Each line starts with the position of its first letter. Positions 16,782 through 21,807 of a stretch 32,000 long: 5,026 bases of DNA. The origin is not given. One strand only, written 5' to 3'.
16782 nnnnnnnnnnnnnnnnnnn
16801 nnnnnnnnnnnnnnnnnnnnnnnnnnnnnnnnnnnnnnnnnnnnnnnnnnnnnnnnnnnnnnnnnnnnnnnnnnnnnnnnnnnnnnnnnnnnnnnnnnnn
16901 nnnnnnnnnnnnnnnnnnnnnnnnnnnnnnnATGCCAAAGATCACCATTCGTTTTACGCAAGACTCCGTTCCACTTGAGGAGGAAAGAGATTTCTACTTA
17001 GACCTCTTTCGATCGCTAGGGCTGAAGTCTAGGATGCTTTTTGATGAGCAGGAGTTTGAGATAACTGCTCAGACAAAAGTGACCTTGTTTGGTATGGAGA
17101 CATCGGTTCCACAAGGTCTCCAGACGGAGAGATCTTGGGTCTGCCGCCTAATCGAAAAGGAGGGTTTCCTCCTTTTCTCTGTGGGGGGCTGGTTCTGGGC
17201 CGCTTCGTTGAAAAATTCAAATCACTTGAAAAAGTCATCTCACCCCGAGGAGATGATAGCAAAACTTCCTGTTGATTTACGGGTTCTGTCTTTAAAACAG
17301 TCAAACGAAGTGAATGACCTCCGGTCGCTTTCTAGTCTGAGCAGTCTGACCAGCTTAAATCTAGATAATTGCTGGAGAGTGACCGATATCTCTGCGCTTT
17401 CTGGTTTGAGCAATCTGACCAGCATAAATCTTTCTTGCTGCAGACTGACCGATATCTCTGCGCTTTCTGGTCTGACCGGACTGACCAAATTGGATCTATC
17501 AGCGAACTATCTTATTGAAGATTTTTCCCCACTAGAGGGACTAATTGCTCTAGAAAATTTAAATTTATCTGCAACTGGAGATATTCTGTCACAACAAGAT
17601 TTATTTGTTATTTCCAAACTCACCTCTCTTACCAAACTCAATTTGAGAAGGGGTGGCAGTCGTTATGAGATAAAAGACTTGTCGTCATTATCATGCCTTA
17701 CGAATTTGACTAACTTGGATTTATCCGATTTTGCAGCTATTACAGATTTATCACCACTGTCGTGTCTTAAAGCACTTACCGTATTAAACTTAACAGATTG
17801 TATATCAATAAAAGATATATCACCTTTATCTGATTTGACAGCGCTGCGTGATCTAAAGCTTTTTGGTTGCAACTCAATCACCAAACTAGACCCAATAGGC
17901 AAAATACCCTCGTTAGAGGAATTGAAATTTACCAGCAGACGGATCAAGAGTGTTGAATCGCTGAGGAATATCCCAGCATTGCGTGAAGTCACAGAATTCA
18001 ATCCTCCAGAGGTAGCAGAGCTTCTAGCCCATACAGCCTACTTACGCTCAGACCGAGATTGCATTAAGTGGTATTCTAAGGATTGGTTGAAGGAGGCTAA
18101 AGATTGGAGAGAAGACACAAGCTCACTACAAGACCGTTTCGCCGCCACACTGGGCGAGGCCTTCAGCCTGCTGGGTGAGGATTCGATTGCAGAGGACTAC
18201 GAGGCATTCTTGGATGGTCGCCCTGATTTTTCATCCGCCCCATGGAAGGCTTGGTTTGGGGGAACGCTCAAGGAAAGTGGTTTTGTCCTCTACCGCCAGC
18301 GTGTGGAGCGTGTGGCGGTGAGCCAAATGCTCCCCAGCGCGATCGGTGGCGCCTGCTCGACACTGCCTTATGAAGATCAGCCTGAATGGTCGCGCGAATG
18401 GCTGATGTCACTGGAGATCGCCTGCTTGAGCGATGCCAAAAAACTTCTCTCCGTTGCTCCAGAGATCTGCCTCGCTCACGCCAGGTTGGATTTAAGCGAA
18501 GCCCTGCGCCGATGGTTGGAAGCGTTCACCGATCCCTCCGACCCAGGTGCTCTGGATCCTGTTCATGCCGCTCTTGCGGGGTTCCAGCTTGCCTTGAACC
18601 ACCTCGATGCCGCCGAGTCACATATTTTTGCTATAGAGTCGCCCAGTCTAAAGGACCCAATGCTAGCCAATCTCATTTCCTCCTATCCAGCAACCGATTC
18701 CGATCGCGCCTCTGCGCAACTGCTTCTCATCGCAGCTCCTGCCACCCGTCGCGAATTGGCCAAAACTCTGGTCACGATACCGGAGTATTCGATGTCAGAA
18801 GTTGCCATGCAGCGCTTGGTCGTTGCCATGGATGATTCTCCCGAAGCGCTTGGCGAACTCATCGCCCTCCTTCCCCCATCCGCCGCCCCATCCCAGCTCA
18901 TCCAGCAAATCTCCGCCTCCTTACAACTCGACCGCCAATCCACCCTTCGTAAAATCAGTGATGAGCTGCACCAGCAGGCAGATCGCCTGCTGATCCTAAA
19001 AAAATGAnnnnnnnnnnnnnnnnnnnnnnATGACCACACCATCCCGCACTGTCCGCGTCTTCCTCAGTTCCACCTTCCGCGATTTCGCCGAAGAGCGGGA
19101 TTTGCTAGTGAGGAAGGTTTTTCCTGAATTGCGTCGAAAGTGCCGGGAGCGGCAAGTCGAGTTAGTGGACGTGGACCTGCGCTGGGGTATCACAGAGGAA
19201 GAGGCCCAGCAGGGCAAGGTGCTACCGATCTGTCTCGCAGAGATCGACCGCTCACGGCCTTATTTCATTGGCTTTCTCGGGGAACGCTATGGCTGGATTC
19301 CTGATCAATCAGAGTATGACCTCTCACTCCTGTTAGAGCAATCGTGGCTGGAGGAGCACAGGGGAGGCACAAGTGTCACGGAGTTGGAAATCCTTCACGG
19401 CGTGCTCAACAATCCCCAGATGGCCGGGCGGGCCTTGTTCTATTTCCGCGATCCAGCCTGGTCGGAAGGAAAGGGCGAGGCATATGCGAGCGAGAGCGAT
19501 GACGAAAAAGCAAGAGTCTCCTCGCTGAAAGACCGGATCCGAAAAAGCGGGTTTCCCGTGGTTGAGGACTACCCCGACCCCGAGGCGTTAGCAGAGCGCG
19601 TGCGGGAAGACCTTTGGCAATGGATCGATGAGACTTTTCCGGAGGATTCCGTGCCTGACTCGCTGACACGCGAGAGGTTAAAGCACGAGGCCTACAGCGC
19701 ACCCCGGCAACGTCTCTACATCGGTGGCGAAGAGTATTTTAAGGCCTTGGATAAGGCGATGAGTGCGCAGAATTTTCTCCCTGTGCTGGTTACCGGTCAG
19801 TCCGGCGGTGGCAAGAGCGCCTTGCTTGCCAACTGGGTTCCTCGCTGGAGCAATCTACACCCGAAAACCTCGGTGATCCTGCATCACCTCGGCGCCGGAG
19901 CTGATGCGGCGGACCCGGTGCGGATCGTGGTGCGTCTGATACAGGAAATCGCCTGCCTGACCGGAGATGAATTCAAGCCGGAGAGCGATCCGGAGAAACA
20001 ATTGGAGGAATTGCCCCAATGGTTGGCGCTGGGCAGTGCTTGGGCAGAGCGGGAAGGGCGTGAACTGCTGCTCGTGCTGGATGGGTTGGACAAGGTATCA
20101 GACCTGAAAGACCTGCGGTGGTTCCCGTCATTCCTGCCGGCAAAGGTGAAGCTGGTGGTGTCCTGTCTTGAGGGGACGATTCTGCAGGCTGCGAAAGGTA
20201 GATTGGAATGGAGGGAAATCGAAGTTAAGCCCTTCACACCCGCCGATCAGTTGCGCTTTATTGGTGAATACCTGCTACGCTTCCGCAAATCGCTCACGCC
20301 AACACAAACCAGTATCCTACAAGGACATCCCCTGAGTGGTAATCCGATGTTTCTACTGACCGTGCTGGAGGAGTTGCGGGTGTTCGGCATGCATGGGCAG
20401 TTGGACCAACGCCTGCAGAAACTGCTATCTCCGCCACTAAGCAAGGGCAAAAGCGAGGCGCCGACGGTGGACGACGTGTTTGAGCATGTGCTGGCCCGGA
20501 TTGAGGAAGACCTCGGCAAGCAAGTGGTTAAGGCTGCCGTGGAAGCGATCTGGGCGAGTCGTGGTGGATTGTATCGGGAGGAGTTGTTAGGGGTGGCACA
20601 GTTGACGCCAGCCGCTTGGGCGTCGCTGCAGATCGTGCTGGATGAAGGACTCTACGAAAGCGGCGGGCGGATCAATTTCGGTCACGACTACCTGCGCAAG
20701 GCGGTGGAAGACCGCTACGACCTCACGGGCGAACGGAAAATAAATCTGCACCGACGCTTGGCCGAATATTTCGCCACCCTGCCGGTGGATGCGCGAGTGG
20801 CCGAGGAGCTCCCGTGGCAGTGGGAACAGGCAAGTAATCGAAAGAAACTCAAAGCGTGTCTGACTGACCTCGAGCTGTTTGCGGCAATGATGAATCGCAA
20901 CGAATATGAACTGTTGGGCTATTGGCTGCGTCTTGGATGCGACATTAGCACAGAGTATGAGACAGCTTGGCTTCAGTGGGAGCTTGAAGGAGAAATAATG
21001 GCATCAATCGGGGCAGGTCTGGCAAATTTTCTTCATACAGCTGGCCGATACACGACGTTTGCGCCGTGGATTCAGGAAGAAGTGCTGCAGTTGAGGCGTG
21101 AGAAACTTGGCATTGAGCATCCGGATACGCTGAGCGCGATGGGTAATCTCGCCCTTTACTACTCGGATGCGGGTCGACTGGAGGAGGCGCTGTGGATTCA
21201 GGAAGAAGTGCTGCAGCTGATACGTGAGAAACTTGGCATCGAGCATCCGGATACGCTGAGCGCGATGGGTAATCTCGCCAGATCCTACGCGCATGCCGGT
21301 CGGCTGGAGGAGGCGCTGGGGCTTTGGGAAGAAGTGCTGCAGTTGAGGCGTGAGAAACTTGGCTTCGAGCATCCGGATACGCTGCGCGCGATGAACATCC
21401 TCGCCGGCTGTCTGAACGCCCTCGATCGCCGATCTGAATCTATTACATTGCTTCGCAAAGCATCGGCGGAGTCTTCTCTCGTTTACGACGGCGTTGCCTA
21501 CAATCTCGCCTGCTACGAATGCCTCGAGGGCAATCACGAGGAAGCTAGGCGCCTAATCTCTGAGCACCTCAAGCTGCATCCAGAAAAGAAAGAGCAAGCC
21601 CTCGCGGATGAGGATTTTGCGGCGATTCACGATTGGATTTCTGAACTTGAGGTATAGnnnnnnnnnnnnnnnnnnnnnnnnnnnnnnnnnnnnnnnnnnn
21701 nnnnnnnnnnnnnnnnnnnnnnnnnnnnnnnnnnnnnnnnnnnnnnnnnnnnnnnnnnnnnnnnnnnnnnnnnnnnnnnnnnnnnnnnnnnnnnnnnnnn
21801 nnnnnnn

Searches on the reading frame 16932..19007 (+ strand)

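Call 5: search_protein_families(library=pfam, proteins=[window:16932-19007:+], max_evalue=0.01)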
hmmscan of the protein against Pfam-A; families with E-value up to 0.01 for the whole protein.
window:16932-19007:+ (691 aa): 4 families
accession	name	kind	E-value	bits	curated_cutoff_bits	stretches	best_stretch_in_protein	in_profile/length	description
PF12799.13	LRR_4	-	4.9e-27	93.8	27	6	161-202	2-43/44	Leucine Rich repeats (2 copies)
PF23952.1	LRR_EndoS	-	1.7e-11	44.8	27.9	1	124-213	32-114/116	Endo-beta-N-acetylglucosaminidase EndoS LRR domain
PF25019.1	LRR_R13L1-DRL21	-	1.1e-09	38.7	27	0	301-334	92-125/127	R13L1/DRL21 LRRs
PF13855.12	LRR_8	-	4.8e-09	36.3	27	1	153-194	18-61/61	Leucine rich repeat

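Call 38: search_protein_families(library=padloc, proteins=[window:16932-19007:+], max_evalue=0.001)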
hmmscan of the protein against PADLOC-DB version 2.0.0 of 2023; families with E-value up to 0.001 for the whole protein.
window:16932-19007:+ (691 aa): 0 families

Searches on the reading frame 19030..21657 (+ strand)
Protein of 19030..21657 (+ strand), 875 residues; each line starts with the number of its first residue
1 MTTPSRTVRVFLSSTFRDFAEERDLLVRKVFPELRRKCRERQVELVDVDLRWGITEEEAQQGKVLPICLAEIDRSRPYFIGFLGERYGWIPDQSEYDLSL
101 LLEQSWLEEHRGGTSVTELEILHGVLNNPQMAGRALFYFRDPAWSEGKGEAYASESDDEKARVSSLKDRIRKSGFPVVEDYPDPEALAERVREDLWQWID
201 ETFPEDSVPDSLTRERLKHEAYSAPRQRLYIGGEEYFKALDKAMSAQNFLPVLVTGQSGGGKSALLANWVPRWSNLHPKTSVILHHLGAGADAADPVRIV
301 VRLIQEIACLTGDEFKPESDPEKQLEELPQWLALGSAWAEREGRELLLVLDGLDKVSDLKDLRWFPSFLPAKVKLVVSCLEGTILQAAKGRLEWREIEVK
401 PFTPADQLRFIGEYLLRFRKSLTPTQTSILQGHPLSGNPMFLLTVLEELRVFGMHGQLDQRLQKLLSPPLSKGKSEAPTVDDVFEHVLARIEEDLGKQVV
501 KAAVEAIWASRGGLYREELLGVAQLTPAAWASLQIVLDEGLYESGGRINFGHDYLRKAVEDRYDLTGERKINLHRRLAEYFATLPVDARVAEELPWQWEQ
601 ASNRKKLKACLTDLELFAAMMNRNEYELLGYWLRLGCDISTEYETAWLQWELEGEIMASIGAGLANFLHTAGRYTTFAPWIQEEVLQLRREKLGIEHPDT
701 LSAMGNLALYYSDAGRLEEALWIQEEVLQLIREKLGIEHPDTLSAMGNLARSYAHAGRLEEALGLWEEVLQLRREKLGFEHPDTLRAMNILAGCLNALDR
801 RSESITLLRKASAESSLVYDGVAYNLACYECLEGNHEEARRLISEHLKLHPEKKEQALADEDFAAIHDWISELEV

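Call 5: search_protein_families(library=pfam, proteins=[window:19030-21657:+], max_evalue=0.01)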
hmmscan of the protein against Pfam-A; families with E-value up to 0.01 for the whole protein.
window:19030-21657:+ (875 aa): 17 families
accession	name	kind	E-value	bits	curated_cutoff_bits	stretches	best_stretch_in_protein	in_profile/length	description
PF13374.12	TPR_10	-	8.3e-30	102.4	27.5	2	742-783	1-42/42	Tetratricopeptide repeat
PF13424.12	TPR_12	-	2.7e-24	85.6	30.1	3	741-812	1-72/77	Tetratricopeptide repeat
PF24885.1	TPR_NPHP3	-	5.5e-19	68.9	100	1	582-751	13-191/239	Nephrocystin-3 TPR domain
PF13271.11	DUF4062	-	1.3e-13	51.4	24.7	1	9-94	1-68/82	Domain of unknown function (DUF4062)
PF07719.23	TPR_2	-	2.5e-06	27.6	27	1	746-773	4-31/34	Tetratricopeptide repeat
PF13432.12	TPR_16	-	4.1e-06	27.6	32.7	0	739-769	27-56/65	Tetratricopeptide repeat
PF05729.18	NACHT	-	5.8e-06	26.7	26.7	1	251-414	2-163/167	NACHT domain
PF07721.20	TPR_4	-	1.4e-05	25.7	27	1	745-768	3-26/26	Tetratricopeptide repeat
PF17874.7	TPR_MalT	-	2.8e-05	24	45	1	698-812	77-188/336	MalT-like TPR region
PF01535.26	PPR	-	0.00049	20.6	25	0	749-770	6-27/31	PPR repeat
PF20703.3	nSTAND1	-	0.00051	20.2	27.1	1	221-360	7-131/379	Novel STAND NTPase 1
PF00515.34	TPR_1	-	0.00053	20.1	27.8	0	745-774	3-32/34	Tetratricopeptide repeat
PF25469.1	HTH_NWD1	-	0.00059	20.2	27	1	479-522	15-58/125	NWD1-like, winged helix-turn-helix domain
PF14559.12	TPR_19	-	0.0013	19.4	25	0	714-765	4-47/68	Tetratricopeptide repeat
PF13191.12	AAA_16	-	0.0015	19.5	32.6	0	239-358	15-146/167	AAA ATPase domain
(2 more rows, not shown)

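Call 10: find_encoding_contigs(protein=window:19030-21657:+, flank=10000, max_places=6)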
Protein window:19030-21657:+ (875 aa): no gene with exactly this product is on record in the collection.

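Call 38: search_protein_families(library=padloc, proteins=[window:19030-21657:+], max_evalue=0.001)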
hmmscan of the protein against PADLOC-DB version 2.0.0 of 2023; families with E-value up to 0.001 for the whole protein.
window:19030-21657:+ (875 aa): 1 family
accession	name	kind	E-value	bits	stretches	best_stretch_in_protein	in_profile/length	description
PDLC01173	STAND_TPR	-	0.00047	16.5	0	259-355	132-222/1114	"Predicted ATPase fused to Xre-HTH and TPR repeats domain, associated with cas1-less I-E system in Streptomyces"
